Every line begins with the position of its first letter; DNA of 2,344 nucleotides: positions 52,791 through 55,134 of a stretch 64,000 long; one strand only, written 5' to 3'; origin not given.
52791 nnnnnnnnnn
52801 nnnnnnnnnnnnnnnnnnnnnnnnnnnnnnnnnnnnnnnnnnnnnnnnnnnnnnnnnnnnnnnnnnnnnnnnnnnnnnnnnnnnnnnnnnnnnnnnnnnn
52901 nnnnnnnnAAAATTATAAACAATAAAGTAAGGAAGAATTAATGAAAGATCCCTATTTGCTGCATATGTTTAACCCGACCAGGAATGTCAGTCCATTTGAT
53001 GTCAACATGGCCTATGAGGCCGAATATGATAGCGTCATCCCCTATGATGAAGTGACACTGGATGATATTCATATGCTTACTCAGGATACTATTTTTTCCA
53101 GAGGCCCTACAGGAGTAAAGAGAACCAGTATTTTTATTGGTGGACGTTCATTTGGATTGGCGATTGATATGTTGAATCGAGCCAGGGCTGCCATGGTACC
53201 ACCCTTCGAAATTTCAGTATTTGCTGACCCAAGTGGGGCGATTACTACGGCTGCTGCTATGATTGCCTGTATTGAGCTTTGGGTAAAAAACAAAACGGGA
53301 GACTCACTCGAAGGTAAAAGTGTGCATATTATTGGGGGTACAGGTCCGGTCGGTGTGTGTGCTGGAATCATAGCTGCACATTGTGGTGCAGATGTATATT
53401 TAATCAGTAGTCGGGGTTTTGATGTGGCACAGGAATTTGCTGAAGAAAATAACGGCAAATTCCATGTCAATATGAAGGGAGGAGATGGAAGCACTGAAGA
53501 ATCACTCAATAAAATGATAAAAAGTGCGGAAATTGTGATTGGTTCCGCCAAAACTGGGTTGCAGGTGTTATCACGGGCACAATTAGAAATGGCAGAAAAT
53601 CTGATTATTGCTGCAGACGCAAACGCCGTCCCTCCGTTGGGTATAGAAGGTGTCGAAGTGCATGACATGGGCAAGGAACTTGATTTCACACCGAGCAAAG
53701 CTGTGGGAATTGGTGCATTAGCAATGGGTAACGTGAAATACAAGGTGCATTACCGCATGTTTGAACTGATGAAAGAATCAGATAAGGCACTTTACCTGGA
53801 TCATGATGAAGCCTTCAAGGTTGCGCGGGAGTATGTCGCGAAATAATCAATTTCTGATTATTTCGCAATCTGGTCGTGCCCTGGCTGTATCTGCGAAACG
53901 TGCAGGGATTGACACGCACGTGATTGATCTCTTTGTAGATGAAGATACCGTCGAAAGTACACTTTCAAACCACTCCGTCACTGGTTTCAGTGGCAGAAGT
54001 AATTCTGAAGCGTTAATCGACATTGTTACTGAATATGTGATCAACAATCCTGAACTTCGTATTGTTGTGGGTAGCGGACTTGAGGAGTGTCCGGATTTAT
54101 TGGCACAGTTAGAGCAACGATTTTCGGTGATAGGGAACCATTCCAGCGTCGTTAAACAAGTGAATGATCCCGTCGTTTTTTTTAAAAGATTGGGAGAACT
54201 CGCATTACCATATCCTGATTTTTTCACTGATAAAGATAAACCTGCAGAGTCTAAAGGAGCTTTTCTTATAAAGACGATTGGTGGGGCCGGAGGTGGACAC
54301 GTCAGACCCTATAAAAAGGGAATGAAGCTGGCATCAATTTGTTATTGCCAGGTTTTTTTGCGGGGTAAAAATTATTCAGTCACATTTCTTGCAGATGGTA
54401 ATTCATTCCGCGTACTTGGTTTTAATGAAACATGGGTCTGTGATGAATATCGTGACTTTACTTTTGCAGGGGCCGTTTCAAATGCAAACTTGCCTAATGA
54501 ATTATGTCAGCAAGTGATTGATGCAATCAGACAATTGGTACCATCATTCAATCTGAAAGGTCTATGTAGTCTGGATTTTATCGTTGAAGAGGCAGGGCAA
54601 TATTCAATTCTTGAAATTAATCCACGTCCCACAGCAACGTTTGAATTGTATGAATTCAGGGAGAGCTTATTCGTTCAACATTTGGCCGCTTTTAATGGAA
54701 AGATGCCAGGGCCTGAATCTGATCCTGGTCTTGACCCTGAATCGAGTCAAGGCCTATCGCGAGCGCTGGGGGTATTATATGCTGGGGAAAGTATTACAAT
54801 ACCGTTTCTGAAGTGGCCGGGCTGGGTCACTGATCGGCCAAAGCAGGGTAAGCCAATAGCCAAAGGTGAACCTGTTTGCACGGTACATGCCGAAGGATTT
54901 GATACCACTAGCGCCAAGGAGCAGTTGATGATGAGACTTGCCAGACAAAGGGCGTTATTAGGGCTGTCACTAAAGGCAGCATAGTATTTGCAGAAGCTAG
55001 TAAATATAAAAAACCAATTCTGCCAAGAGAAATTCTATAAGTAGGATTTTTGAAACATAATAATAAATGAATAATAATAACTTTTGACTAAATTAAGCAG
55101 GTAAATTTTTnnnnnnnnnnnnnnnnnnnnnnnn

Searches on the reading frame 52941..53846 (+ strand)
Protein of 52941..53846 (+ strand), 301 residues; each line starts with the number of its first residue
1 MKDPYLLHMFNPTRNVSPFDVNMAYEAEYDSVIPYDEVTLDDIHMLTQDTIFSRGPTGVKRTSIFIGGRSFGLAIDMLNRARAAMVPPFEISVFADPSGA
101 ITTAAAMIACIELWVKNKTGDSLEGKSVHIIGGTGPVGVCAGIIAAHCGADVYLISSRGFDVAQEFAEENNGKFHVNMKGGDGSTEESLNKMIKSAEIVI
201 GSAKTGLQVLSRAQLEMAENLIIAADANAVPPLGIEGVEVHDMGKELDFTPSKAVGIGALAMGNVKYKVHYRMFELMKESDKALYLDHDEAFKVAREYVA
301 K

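Call 5: search_protein_families(library=pfam, proteins=[window:52941-53846:+])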
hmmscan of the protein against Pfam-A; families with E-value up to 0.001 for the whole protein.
window:52941-53846:+ (301 aa): 2 families
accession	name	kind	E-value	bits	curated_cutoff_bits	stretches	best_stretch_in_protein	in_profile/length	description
PF09176.16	Mpt_N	-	3.9e-32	110.6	27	1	18-98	1-81/81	Methylene-tetrahydromethanopterin dehydrogenase, N-terminal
PF01262.27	AlaDh_PNT_C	-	0.0008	19.3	23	0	127-204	30-101/214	Alanine dehydrogenase/PNT, C-terminal domain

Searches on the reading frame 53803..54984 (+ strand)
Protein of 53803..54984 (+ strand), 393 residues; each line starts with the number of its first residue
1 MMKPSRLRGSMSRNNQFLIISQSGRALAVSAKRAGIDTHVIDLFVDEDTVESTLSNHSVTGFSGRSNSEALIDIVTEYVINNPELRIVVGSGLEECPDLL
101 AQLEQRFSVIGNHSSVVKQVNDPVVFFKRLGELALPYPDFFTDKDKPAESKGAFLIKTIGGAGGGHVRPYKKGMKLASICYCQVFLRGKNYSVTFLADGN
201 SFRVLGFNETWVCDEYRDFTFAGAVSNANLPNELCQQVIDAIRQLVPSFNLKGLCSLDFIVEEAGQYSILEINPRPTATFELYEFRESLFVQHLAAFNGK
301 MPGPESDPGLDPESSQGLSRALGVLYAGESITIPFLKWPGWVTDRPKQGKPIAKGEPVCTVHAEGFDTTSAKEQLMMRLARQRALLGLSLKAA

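Call 5: search_protein_families(library=pfam, proteins=[window:53803-54984:+])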
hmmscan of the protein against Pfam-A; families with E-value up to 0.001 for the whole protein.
window:53803-54984:+ (393 aa): 2 families
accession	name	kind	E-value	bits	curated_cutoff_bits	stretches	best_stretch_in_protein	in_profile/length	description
PF02655.19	ATP-grasp_3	-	5.7e-21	75.7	23.2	1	122-279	3-160/160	ATP-grasp domain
PF07478.18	Dala_Dala_lig_C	-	0.00015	21.7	24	1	216-279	117-179/204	D-ala D-ala ligase C-terminus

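Call 67: search_protein_families(library=ncbifam, proteins=[window:53803-54984:+], max_evalue=1e-10)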
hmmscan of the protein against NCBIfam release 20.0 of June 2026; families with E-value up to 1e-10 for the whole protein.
window:53803-54984:+ (393 aa): 0 families
